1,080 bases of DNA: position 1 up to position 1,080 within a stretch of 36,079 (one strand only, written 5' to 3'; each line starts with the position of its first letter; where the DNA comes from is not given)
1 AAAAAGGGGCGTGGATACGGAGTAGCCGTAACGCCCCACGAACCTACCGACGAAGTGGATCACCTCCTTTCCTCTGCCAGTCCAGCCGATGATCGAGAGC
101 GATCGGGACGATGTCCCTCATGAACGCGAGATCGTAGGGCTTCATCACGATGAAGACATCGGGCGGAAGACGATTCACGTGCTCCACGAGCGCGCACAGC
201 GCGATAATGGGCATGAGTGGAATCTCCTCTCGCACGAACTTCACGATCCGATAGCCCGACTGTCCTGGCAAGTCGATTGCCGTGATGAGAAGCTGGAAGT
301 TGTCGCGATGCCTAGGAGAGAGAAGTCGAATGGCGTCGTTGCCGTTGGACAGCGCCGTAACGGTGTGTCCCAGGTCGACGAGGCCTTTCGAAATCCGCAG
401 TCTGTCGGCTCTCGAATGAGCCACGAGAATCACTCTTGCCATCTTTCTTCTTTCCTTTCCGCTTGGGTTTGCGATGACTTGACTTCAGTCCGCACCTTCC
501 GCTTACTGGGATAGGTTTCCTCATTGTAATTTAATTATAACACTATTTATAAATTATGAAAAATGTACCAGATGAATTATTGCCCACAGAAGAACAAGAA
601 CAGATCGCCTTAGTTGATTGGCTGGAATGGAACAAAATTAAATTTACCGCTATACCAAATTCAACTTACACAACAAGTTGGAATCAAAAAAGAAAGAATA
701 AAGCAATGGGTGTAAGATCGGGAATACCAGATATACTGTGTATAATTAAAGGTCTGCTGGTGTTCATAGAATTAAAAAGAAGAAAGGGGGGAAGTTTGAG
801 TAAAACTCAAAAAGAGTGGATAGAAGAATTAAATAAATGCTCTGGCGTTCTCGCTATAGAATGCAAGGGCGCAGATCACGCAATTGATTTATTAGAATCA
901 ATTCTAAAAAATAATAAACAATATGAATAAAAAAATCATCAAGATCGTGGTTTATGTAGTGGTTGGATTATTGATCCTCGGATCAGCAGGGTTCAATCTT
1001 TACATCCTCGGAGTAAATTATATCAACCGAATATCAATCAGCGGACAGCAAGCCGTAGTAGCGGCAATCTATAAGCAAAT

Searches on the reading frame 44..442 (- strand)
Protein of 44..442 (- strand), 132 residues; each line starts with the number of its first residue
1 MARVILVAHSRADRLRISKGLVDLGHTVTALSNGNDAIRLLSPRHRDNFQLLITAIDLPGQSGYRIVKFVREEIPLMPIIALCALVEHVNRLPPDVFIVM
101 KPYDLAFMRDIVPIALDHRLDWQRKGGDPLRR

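Call 98: search_protein_families(library=pfam, proteins=[window:44-442:-], max_evalue=0.001)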
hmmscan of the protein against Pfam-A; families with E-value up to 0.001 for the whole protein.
window:44-442:- (132 aa): 1 family
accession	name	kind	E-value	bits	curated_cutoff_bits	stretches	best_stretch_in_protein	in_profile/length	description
PF00072.30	Response_reg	-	1.3e-06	29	30.2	1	10-85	7-79/111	Response regulator receiver domain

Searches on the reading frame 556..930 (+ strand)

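Call 7: search_protein_families(library=pfam, proteins=[window:556-930:+], max_evalue=0.01)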
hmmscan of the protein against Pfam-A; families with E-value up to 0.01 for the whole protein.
window:556-930:+ (124 aa): 3 families
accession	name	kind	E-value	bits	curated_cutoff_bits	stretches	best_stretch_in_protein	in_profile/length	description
PF08774.17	VRR_NUC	-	2.9e-08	34.2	23.8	1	18-106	23-115/116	VRR-NUC domain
PF04313.20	HSDR_N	-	0.0001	22.7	25.1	1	12-83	94-149/198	Type I restriction enzyme R protein N terminus (HSDR_N)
PF01870.24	Hjc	-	0.0098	16.3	21.1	0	51-95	24-67/93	Archaeal holliday junction resolvase (hjc)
